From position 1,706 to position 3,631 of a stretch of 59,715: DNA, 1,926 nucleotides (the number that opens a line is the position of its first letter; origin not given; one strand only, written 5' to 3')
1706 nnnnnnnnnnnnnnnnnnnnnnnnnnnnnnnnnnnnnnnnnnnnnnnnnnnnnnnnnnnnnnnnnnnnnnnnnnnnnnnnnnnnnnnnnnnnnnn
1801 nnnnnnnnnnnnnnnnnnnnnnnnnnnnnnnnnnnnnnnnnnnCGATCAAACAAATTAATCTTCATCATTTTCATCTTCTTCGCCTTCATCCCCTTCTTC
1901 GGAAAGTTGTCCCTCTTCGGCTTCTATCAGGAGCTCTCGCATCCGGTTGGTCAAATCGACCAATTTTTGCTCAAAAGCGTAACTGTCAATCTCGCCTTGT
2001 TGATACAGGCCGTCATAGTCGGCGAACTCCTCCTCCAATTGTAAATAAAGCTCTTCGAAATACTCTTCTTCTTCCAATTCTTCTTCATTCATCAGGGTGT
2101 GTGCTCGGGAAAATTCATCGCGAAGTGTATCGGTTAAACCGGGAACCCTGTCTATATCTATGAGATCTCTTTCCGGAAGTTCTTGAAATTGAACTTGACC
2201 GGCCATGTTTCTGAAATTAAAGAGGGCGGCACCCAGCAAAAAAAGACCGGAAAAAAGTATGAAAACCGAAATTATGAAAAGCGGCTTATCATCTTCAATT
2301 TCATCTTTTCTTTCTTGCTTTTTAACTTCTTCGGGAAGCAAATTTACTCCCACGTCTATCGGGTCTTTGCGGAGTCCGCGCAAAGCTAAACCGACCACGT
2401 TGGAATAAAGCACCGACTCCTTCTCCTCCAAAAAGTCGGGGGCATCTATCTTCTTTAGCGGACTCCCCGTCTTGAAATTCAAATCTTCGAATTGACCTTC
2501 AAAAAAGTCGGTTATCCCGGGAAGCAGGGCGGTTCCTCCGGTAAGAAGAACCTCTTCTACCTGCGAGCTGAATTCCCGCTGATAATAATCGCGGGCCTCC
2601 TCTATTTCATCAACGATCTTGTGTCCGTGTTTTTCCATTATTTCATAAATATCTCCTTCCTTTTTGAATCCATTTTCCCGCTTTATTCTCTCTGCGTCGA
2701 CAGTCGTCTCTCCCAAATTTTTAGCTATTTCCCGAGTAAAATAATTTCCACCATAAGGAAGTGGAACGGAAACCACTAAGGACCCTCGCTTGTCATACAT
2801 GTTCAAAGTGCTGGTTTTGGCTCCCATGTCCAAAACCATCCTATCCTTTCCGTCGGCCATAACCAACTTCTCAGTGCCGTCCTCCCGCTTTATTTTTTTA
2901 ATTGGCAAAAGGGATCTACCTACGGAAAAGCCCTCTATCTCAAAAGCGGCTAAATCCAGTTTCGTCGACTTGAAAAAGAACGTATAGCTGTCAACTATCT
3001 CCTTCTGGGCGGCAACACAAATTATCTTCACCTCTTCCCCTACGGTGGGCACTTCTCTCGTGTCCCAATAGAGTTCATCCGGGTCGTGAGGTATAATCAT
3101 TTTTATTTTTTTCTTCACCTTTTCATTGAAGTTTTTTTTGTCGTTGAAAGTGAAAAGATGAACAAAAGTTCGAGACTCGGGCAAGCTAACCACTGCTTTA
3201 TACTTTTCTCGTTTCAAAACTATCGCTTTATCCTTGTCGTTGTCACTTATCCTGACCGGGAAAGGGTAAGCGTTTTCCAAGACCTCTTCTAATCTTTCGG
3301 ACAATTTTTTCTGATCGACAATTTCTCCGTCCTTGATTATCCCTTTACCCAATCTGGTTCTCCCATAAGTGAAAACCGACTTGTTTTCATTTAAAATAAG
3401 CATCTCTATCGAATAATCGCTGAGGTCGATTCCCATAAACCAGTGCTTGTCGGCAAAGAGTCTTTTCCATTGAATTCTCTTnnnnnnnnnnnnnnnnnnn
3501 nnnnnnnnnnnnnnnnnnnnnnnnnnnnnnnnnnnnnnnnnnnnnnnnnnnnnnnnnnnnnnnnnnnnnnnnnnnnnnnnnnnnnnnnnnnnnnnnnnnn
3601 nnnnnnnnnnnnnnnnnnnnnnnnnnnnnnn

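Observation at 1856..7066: Giant PilM with a ~1200-aa modular coiled-coil extension: a possible pilus-linked cytoplasmic strut or tether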

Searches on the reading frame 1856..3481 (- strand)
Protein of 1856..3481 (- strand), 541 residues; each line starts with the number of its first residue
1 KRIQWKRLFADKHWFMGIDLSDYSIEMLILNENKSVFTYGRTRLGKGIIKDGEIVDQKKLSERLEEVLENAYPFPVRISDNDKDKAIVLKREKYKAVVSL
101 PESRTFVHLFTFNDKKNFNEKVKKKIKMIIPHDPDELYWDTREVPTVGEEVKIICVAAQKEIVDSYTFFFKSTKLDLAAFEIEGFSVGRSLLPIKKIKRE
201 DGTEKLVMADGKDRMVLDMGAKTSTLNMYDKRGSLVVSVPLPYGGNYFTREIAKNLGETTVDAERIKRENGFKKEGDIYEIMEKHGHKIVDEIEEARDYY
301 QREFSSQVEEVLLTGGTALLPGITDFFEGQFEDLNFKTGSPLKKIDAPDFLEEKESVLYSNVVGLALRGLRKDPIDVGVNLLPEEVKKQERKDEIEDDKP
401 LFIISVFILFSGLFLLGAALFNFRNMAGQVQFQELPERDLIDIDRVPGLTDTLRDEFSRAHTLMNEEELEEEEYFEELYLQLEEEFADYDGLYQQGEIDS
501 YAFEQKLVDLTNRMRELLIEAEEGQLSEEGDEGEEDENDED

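Call 15: find_homologous_proteins(query=window:1856-3481:-)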
Query window:1856-3481:- (541 aa): 36 proteins with E <= 0.001 among 8000 candidates.
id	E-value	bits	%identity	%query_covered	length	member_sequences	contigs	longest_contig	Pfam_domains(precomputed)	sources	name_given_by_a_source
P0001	3.1e-130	453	47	81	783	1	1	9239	PF14450.13,PF06347.20,PF18348.8,PF08239.18,PF11104.15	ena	-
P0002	7.1e-128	446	46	80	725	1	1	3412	PF14450.13,PF08239.18,PF11104.15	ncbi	-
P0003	1.2e-127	445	48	79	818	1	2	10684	PF14450.13,PF06347.20,PF08239.18,PF11104.15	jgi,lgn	-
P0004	8.9e-126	439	47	81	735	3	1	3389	PF14450.13,PF06347.20,PF18348.8,PF08239.18,PF11104.15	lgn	-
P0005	1.1e-124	435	46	80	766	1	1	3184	PF14450.13,PF06347.20,PF18348.8,PF08239.18,PF11104.15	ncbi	-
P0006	2.1e-122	428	45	80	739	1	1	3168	PF14450.13,PF06347.20,PF08239.18,PF11104.15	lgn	-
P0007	2.0e-121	424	45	80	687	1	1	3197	PF06723.20,PF14450.13,PF08239.18,PF11104.15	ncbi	-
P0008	2.4e-121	424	46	81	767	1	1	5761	PF06723.20,PF14450.13,PF06347.20,PF18348.8,PF08239.18,PF11104.15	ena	-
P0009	7.7e-120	419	44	83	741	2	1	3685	PF14450.13,PF11104.15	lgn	-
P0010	1.6e-119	418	44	80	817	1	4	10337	PF06723.20,PF14450.13,PF06347.20,PF08239.18,PF11104.15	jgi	jgi:type IV pilus assembly protein PilM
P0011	1.3e-117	412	44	80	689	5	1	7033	PF14450.13,PF11104.15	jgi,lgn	jgi:type IV pilus assembly protein PilM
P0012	1.6e-113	398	45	78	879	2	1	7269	PF14450.13,PF06347.20,PF08239.18,PF11104.15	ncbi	-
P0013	2.7e-113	398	45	76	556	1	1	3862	PF14450.13,PF08239.18,PF11104.15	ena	-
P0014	2.1e-110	388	46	77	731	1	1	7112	PF06723.20,PF14450.13,PF08239.18,PF11104.15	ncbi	-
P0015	6.2e-90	321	47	59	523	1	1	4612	PF14450.13,PF11104.15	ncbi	-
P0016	4.8e-87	311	46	60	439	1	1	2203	PF14450.13,PF06347.20,PF08239.18,PF11104.15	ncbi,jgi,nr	ncbi:MAG: pilus assembly protein PilM, partial [Patescibacteria group bacterium]|jgi:Tfp pilus assem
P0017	3.7e-70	255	36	70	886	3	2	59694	PF14450.13,PF11104.15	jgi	-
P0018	1.1e-53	201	34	75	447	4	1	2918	PF06723.20,PF14450.13,PF11104.15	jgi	-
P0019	1.2e-42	165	33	69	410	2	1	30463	PF06723.20,PF14450.13,PF11104.15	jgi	-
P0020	1.7e-42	164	33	69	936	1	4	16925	PF14450.13,PF11104.15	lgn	-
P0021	9.8e-42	162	31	70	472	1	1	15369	PF08239.18,PF11104.15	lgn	-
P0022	1.3e-38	151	33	68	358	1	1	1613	PF06723.20,PF14450.13,PF11104.15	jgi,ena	-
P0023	4.2e-36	143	32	68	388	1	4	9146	PF06723.20,PF14450.13,PF11104.15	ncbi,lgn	ncbi:MAG: type IV pilus assembly protein PilM [Candidatus Paceibacterales bacterium]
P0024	3.3e-35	140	34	68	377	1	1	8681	PF06723.20,PF14450.13,PF11104.15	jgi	jgi:type IV pilus assembly protein PilM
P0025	4.3e-35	140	31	69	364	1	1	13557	PF06723.20,PF14450.13,PF11104.15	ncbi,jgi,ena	-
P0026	9.1e-35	139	34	68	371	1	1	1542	PF06723.20,PF14450.13,PF11104.15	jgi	-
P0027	3.0e-34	137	31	68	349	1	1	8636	PF06723.20,PF14450.13,PF11104.15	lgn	-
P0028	4.2e-34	136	30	71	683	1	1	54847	PF06723.20,PF14450.13,PF11104.15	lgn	-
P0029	1.2e-15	75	25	65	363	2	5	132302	PF14450.13,PF11104.15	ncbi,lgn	-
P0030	3.6e-15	74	28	66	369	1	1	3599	PF06723.20,PF14450.13,PF11104.15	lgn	-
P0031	2.6e-9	55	26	51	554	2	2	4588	PF14450.13,PF11104.15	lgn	-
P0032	1.8e-6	45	24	54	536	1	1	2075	PF06723.20,PF14450.13,PF11104.15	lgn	-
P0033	1.9e-6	45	23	75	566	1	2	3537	PF14450.13,PF11104.15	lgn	-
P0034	1.1e-4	39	22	65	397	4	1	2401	PF14450.13,PF11104.15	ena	-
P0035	1.7e-4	39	24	67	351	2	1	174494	PF14450.13,PF11104.15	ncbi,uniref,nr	ncbi:type IV pilus assembly protein PilM [Marinobacterium arenosum]|uniref:type IV pilus assembly pr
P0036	5.8e-4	37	26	41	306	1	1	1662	PF25216.1,PF14450.13,PF11104.15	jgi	jgi:type IV pilus assembly protein PilM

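Call 20: find_encoding_contigs(protein=P0020, flank=8000, max_places=3)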
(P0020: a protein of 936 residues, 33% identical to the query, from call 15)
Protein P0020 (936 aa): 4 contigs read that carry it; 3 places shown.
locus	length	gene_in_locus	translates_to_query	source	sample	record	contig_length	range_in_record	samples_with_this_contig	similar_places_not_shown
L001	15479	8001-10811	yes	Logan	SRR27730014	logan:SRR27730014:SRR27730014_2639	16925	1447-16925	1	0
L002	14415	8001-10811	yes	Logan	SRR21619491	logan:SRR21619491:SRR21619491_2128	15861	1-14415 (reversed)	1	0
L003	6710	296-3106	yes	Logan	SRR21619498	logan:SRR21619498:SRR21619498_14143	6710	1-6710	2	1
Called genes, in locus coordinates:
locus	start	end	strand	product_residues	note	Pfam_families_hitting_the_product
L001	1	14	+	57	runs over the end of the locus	-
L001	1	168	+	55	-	-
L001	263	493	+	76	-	-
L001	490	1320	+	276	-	-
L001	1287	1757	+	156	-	-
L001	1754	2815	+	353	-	PF13385:Laminin_G_3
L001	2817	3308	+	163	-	-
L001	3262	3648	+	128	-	-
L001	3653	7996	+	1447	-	PF07963:N_methyl, PF00041:fn3 (faint), PF16656:Pur_ac_phosph_N (faint), PF25059:FN3_DSCAM-DSCAML_C (faint), PF23376:Fn3_VIN3 (faint), PF10102:DUF2341, PF24517:CBM96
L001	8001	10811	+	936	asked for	PF11104:PilM_2, PF14450:FtsA (weak)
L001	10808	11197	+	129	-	-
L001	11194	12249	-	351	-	PF00482:T2SSF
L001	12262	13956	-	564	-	PF05157:MshEN, PF00437:T2SSE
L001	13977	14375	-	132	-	PF07963:N_methyl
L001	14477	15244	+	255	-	PF01026:TatD_DNase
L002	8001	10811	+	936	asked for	PF11104:PilM_2, PF14450:FtsA (weak)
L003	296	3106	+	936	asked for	PF11104:PilM_2, PF14450:FtsA (weak)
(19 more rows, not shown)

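Call 21: find_encoding_contigs(protein=P0017, flank=8000, max_places=3)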
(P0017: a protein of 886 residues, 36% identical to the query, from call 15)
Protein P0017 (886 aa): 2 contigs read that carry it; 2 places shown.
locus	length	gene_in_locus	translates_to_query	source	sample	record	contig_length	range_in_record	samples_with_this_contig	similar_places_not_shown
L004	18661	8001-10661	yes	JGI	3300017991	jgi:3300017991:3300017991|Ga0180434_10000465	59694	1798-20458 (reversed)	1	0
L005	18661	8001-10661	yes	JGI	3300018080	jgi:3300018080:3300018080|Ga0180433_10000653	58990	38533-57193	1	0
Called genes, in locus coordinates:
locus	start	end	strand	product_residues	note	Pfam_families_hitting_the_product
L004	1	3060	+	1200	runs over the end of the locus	PF07963:N_methyl (weak), PF00041:fn3 (faint)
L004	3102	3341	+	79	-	-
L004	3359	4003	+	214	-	PF09603:Fib_succ_major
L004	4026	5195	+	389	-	-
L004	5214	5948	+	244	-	-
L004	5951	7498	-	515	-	PF13385:Laminin_G_3, PF22925:TS_C (faint), PF02973:Sialidase (faint), PF13385:Laminin_G_3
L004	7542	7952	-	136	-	-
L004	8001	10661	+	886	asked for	PF11104:PilM_2, PF14450:FtsA (weak)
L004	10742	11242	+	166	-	-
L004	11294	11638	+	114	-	-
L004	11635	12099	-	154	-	-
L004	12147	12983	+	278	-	-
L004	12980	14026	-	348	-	PF00482:T2SSF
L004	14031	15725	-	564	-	PF05157:MshEN, PF00437:T2SSE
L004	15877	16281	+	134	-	PF06262:Zincin_1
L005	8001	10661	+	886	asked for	PF11104:PilM_2, PF14450:FtsA (weak)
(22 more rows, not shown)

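Call 32: find_related_loci(query=A1, collection=genome_contigs, flank=8000)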
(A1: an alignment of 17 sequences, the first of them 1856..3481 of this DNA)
Query A1 (541 aa) in genome_contigs; peptide patterns used: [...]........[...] (x = any residue, [..] = any of these).
119 stretches matched a pattern; 66 encode a relative of the query (tblastn E <= 1e-3); 66 distinct loci.
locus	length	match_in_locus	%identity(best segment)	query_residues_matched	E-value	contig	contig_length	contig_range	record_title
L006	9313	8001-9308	47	8-445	1e-134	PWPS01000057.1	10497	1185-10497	MAG: Candidatus Nealsonbacteria bacterium isolate CSSed10_436R1 CS-Sed10-C16560, whole genome shotgun sequence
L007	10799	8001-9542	43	10-535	5e-131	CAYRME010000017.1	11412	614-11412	MAG TPA_asm: uncultured Candidatus Saccharibacteria bacterium isolate binchicken_co32_462 genome assembly, contig: NODE_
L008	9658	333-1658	45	10-444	2e-129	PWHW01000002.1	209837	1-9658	MAG: Candidatus Nealsonbacteria bacterium isolate T1Sed10_111R1 T1-Sed10-C3, whole genome shotgun sequence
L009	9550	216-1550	43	10-444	4e-119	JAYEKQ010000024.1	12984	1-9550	MAG: Patescibacteria group bacterium isolate MAG133 MAG133_24, whole genome shotgun sequence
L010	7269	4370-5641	45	2-423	2e-117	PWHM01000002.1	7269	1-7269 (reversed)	MAG: Candidatus Nealsonbacteria bacterium isolate T1Sed10_127 T1-Sed10-C12935, whole genome shotgun sequence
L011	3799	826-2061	42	8-421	1e-118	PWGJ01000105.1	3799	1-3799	MAG: Candidatus Nealsonbacteria bacterium isolate T1Sed10_186 T1-Sed10-C33638, whole genome shotgun sequence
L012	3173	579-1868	41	8-438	4e-113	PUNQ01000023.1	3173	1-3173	MAG: Candidatus Nealsonbacteria bacterium isolate B1Sed10_182 B1-Sed10-C52915, whole genome shotgun sequence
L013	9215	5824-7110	42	12-435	8e-105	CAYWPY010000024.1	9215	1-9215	MAG TPA_asm: uncultured Candidatus Saccharibacteria bacterium isolate SRP252850_co1_140 genome assembly, contig: NODE_14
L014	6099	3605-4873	41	3-446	2e-99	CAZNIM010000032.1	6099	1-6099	MAG TPA_asm: uncultured Candidatus Saccharibacteria bacterium isolate binchicken_co32_400 genome assembly, contig: NODE_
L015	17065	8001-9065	41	16-391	6e-82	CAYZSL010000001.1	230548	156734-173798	MAG TPA_asm: uncultured Candidatus Saccharibacteria bacterium isolate SRP178699_co1_142 genome assembly, contig: NODE_9_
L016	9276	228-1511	36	10-445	9e-78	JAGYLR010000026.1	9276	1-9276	Bacterium isolate M50B98 26, whole genome shotgun sequence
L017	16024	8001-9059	37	15-384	2e-74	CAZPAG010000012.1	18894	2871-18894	MAG TPA_asm: uncultured Candidatus Saccharibacteria bacterium isolate SRP178699_co1_201 genome assembly, contig: NODE_35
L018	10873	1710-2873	34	13-415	2e-66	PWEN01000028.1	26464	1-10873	MAG: Candidatus Nealsonbacteria bacterium isolate T1Sed10_78 T1-Sed10-C1317, whole genome shotgun sequence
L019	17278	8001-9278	34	16-421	2e-64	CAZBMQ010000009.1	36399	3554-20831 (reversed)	MAG TPA_asm: uncultured Candidatus Saccharibacteria bacterium isolate binchicken_co19_212 genome assembly, contig: NODE_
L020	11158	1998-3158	34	16-409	2e-63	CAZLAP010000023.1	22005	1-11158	MAG TPA_asm: uncultured Candidatus Saccharibacteria bacterium isolate SRP185410_co1_65 genome assembly, contig: k141_153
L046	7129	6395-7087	35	6-257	6e-36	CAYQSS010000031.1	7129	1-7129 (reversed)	MAG TPA_asm: uncultured Candidatus Saccharibacteria bacterium isolate SRP332253_co2_259 genome assembly, contig: NODE_11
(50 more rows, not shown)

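Call 74: search_protein_families(library=pfam, proteins=[L006:4018-7650:+, L007:1686-7589:+, L013:3378-5504:+, L014:1317-3017:+, L046:3940-4905:+], max_evalue=0.001)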
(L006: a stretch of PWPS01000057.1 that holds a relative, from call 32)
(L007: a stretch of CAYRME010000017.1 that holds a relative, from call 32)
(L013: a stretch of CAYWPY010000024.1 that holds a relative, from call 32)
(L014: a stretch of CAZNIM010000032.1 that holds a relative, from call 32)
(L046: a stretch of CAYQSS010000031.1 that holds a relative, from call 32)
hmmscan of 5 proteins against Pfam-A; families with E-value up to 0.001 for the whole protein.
L006:4018-7650:+ (1210 aa): 0 families

L007:1686-7589:+ (1967 aa): 10 families
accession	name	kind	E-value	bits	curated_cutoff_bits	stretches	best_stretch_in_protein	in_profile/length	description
PF07719.23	TPR_2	-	3.2e-27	92.8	27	0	519-551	2-34/34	Tetratricopeptide repeat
PF14559.12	TPR_19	-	8e-22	77.8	25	1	228-291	4-59/68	Tetratricopeptide repeat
PF00515.34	TPR_1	-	2.2e-19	68.8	27.8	2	420-450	4-34/34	Tetratricopeptide repeat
PF13432.12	TPR_16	-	3.3e-19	69.4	32.7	0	363-395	2-34/65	Tetratricopeptide repeat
PF13174.12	TPR_6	-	1.6e-17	63.3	26.3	0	264-289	7-32/33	Tetratricopeptide repeat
PF13428.12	TPR_14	-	2.7e-15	55.8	23.5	0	266-295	10-39/44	Tetratricopeptide repeat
PF13414.12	TPR_11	-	1.9e-10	40.7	26.8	0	528-554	4-30/42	TPR repeat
PF13371.12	TPR_9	-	1.8e-07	31.5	35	0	267-299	39-71/73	Tetratricopeptide repeat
PF14863.12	Alkyl_sulf_dimr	-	4e-06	27.7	26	0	417-460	69-112/139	Alkyl sulfatase dimerisation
PF12895.13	ANAPC3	-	0.00031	21.4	27.2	0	413-451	19-56/82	Anaphase-promoting complex, cyclosome, subunit 3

L013:3378-5504:+ (708 aa): 0 families

L014:1317-3017:+ (566 aa): 2 families
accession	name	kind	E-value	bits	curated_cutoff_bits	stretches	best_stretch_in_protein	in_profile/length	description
PF07719.23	TPR_2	-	7.1e-05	23.1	27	1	333-358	6-31/34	Tetratricopeptide repeat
PF13176.12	TPR_7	-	0.00091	19.6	27.9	0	333-359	4-30/36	Tetratricopeptide repeat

L046:3940-4905:+ (321 aa): 0 families
